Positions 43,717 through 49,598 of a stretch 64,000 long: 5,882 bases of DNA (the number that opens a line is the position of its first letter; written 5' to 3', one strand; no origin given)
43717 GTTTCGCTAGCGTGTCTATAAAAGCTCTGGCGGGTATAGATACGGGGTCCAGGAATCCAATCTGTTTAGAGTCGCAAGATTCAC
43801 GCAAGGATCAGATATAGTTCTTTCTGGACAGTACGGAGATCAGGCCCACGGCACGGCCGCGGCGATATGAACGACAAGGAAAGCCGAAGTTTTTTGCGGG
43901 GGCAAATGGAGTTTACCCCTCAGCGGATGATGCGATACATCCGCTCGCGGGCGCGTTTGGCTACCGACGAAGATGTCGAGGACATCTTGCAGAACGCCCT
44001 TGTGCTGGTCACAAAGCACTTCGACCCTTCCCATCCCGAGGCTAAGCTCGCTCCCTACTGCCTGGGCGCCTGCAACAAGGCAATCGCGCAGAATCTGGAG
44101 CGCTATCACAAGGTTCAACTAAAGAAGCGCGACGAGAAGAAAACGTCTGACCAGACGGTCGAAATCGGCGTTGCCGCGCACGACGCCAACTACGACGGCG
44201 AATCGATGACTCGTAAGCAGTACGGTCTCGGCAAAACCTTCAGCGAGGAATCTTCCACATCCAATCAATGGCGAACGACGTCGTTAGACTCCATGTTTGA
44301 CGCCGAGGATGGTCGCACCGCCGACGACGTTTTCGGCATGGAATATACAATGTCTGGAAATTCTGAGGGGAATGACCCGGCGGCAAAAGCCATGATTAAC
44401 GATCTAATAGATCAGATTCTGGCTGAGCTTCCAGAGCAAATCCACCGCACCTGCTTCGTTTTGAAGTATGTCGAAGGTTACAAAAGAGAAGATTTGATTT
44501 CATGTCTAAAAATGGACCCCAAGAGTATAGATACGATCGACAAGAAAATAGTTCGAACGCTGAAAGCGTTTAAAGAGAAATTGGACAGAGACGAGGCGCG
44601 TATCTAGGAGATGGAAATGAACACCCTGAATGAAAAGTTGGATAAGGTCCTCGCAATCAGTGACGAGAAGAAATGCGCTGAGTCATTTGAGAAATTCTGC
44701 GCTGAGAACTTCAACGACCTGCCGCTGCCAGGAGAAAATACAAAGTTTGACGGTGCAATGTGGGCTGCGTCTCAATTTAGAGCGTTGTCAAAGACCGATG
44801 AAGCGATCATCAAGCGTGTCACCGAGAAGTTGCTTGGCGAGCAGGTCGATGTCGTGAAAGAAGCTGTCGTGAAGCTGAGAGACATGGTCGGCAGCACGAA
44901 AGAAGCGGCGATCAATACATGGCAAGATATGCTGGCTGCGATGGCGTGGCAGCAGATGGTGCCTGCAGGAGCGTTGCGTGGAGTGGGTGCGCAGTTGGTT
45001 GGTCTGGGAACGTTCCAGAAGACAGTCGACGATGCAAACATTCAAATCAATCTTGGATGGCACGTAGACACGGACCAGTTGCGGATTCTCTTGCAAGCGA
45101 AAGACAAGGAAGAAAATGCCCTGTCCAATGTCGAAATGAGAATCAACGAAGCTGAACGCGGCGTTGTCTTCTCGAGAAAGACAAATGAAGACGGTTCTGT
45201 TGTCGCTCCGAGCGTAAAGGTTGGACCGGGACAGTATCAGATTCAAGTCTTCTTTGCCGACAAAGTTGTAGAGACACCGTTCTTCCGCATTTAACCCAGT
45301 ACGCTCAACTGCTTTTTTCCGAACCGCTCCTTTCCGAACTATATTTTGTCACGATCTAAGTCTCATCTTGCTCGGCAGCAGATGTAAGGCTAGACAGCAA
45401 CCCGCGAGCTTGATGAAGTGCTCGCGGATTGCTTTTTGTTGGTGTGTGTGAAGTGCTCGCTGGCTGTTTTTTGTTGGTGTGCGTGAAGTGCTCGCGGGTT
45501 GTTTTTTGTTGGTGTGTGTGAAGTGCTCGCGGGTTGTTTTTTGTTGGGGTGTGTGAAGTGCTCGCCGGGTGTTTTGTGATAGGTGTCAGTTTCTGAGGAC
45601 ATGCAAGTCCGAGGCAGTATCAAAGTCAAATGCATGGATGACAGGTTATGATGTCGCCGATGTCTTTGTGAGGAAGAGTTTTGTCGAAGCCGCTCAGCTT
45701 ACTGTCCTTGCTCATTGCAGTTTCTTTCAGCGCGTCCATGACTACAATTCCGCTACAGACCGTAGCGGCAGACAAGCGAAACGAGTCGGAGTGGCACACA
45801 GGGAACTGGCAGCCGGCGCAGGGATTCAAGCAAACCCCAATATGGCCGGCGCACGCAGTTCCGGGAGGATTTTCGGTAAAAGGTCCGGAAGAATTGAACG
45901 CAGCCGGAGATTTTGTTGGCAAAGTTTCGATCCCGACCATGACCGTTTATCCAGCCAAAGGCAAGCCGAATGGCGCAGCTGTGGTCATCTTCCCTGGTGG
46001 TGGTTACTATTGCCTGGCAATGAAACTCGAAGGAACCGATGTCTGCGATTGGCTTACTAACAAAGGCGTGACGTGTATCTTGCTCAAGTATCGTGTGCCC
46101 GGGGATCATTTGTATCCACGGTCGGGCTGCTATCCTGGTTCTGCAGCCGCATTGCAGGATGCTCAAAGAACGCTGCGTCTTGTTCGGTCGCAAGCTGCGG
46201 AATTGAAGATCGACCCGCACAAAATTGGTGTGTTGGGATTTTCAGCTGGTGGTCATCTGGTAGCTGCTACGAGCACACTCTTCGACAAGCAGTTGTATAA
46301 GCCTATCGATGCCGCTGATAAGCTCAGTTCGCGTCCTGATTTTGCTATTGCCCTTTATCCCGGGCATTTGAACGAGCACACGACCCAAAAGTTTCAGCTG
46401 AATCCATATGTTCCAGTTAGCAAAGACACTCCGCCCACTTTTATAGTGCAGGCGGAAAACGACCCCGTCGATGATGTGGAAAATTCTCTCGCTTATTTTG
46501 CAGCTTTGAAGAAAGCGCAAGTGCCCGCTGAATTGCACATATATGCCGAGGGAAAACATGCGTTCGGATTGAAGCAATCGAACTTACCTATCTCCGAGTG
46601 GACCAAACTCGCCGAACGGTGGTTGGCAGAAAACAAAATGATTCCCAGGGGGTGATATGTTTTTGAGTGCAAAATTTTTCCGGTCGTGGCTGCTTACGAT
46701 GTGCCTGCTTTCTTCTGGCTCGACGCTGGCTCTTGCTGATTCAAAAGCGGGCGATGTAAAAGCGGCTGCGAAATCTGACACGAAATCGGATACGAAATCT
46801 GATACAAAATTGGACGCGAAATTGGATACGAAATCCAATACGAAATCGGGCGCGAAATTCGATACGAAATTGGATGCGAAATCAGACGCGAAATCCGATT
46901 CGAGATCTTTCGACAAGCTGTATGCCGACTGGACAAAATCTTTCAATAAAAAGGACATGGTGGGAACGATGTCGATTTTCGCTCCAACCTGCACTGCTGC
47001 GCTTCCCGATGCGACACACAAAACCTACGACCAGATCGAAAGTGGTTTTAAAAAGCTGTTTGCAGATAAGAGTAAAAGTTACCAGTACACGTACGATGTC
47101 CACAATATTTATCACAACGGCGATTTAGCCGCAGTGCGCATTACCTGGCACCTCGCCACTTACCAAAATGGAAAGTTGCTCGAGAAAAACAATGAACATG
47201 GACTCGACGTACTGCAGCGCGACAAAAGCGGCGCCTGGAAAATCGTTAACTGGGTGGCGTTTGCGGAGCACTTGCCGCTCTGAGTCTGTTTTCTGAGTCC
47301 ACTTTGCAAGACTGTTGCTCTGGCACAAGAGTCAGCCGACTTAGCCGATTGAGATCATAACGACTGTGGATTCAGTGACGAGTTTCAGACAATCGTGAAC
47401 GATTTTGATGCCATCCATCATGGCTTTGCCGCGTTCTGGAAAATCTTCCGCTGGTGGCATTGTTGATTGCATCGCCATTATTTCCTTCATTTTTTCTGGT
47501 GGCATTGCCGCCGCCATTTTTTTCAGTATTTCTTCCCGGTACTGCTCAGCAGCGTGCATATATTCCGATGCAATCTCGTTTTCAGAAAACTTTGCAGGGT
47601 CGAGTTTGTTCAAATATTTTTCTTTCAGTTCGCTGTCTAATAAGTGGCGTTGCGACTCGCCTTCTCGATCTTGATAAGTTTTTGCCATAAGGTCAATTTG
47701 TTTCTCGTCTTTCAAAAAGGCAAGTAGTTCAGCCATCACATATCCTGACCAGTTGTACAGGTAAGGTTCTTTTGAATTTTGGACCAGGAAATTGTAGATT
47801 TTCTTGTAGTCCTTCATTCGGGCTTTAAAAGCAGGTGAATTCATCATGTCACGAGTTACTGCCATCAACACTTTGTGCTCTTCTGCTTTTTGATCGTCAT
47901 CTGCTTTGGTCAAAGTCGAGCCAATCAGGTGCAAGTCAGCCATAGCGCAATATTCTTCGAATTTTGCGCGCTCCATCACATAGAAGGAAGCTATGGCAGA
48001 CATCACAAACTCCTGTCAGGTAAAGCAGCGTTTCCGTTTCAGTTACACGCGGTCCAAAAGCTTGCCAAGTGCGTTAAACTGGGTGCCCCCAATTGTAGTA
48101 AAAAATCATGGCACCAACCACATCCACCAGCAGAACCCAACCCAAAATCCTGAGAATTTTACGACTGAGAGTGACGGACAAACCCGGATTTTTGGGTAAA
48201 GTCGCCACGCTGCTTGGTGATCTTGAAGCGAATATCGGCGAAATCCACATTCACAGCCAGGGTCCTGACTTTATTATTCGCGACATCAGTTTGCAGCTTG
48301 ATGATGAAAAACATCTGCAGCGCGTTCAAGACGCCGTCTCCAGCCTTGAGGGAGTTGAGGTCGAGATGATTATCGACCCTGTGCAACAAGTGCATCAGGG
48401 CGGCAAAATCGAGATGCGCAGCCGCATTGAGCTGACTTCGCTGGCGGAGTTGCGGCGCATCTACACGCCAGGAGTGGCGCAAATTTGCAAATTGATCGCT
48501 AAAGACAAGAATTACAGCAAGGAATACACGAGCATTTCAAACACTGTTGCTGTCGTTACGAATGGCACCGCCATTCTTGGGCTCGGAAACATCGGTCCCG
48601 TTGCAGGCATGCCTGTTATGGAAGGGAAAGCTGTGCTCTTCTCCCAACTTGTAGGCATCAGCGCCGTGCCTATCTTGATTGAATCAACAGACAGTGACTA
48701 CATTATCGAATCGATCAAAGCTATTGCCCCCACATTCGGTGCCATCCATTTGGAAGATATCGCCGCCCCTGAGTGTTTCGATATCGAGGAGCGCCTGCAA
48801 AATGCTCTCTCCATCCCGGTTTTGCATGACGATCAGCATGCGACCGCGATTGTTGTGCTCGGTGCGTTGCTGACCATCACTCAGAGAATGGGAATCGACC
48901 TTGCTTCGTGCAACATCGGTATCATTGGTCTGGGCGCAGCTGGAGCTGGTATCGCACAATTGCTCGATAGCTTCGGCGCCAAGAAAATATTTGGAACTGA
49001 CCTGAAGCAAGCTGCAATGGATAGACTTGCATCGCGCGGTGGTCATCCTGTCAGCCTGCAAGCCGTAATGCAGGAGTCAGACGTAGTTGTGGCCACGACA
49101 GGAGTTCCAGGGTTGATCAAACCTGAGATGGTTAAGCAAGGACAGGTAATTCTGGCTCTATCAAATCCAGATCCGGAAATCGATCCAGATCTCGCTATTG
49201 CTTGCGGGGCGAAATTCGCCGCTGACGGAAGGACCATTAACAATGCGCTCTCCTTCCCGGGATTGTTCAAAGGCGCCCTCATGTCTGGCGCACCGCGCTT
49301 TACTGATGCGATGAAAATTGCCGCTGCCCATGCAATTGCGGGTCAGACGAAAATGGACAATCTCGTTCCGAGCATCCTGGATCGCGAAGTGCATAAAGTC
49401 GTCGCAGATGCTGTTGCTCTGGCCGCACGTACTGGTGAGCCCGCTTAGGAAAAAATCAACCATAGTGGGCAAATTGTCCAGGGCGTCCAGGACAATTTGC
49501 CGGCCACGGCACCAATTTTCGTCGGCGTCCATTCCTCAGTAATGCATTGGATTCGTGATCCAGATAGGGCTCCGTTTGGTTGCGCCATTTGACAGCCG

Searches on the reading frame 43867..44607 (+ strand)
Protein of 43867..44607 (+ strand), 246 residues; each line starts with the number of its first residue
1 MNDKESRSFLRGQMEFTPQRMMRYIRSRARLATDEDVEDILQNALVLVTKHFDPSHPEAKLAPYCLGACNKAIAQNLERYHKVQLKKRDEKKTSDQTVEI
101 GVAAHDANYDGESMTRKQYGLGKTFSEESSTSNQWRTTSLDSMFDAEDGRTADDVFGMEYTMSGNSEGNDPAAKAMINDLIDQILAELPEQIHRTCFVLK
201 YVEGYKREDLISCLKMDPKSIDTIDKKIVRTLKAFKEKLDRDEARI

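Call 3: search_protein_families(library=pfam, proteins=[window:43867-44607:+], max_evalue=0.01)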
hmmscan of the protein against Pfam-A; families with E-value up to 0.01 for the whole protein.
window:43867-44607:+ (246 aa): 0 families

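Call 5: search_protein_families(library=ncbifam, proteins=[window:43867-44607:+], max_evalue=0.01)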
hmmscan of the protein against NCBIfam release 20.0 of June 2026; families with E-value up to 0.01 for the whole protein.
window:43867-44607:+ (246 aa): 11 families
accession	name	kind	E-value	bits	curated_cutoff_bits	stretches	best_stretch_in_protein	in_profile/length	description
NF008888.0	PRK11922.1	equivalog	2.2e-12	47.1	204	2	160-241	121-198/231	RNA polymerase sigma factor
TIGR02937.1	sigma70-ECF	superfamily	5.8e-09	35.8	42.9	1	22-233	15-162/165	sigma-70 family RNA polymerase sigma factor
TIGR02985.1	Sig70_bacteroi1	subfamily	9.4e-08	32.4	126.4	1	173-239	100-162/162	RNA polymerase sigma-70 factor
NF058625.1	sigma_PG0214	equivalog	6.2e-07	29.3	130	1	178-240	104-162/170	GFO_1088 family ECF-type sigma factor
TIGR02984.1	Sig-70_plancto1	subfamily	0.0001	21.9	183.75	1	136-239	89-188/189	RNA polymerase sigma-70 factor, Planctomycetaceae-specific subfamily 1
TIGR02983.1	SigE-fam_strep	subfamily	0.00019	21.3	141.55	0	168-239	91-158/162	SigE family RNA polymerase sigma factor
TIGR02989.1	Sig-70_gvs1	subfamily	0.00093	19.2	124.55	1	20-89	13-75/158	RNA polymerase sigma-70 factor, Rhodopirellula/Verrucomicrobium family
NF007216.0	PRK09638.1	equivalog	0.0026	17.5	194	0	179-243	119-178/180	RNA polymerase sigma factor SigY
NF009189.0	PRK12537.1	equivalog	0.0034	16.9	261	0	170-239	116-181/182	RNA polymerase sigma factor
NF007215.0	PRK09637.1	equivalog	0.0041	17.1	212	0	20-82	13-73/181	RNA polymerase sigma factor SigZ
TIGR02959.1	SigZ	equivalog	0.0096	15.8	168.65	0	20-68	7-53/170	RNA polymerase sigma factor SigZ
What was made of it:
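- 43867..45294 (+): Divergent ECF-like sigma factor (43867-44607) plus an adjacent unknown protein (44611-45294). A possible regulatory pair. NCBIfam sigma-70/ECF models hit below cut-off, mainly in region 4 (call 5).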

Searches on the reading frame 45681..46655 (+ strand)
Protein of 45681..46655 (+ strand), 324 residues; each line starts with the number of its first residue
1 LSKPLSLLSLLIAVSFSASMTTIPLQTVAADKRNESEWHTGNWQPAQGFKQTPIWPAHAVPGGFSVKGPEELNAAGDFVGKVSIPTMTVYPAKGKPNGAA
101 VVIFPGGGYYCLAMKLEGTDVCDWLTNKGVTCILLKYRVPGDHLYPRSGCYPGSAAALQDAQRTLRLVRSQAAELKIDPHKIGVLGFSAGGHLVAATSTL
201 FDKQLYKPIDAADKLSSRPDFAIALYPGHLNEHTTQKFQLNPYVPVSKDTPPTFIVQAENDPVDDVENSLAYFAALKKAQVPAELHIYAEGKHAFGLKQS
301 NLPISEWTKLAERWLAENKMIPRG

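Call 7: search_protein_families(library=pfam, proteins=[window:45681-46655:+], max_evalue=0.001)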
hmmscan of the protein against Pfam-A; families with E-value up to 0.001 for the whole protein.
window:45681-46655:+ (324 aa): 6 families
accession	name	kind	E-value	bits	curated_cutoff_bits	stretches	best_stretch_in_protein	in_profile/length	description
PF07859.19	Abhydrolase_3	-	3.5e-19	69.8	25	2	101-235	1-117/210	alpha/beta hydrolase fold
PF20434.5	BD-FAE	-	9e-17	61.7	26.8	1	91-218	6-128/215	BD-FAE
PF00326.27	Peptidase_S9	-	1.6e-14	54.4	22.6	1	171-317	55-208/213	Prolyl oligopeptidase family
PF01738.24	DLH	-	2.2e-07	31.1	21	1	169-306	86-197/217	Dienelactone hydrolase family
PF12146.15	Hydrolase_4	-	3.8e-05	23.6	27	0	250-294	191-233/239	Serine aminopeptidase, S33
PF00561.26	Abhydrolase_1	-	0.00028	21.1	25.8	0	217-294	173-239/245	alpha/beta hydrolase fold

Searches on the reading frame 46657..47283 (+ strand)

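Call 7: search_protein_families(library=pfam, proteins=[window:46657-47283:+], max_evalue=0.001)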
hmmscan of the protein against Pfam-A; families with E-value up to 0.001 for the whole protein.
window:46657-47283:+ (208 aa): 4 families
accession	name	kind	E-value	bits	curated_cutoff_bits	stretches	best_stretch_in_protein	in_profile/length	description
PF13474.12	SnoaL_3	-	7.8e-08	33.1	22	1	87-200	3-115/121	SnoaL-like domain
PF12680.13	SnoaL_2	-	1.9e-07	32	27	1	92-169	4-81/102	SnoaL-like domain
PF14534.12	DUF4440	-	1.1e-06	29.5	25.2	1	87-196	3-107/107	Domain of unknown function (DUF4440)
PF08332.16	CaMKII_AD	-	0.00039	21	22.1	1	87-199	7-122/128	Calcium/calmodulin dependent protein kinase II association domain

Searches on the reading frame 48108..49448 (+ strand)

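Call 7: search_protein_families(library=pfam, proteins=[window:48108-49448:+], max_evalue=0.001)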
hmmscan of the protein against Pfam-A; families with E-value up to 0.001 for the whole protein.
window:48108-49448:+ (446 aa): 7 families
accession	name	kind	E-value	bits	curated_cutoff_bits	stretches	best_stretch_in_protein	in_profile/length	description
PF00390.24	malic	-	5.9e-27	95.1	23.1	1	114-231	19-182/182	Malic enzyme, N-terminal domain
PF03949.21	Malic_M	-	2.6e-10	40.5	23.5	1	377-433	188-250/258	Malic enzyme, NAD binding domain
PF13291.12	ACT_4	-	6.4e-09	36.8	27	1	18-84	9-76/80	ACT domain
PF02826.25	2-Hacid_dh_C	-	1.2e-08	35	25.1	1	259-330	28-98/178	D-isomer specific 2-hydroxyacid dehydrogenase, NAD binding domain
PF01842.31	ACT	-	2.7e-07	30.7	27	1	17-76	2-60/66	ACT domain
PF02882.25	THF_DHG_CYH_C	-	7.3e-06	25.8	27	1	256-349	25-105/160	Tetrahydrofolate dehydrogenase/cyclohydrolase, NAD(P)-binding domain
PF00670.27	AdoHcyase_NAD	-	0.00061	20.4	27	1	265-344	21-99/162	S-adenosyl-L-homocysteine hydrolase, NAD binding domain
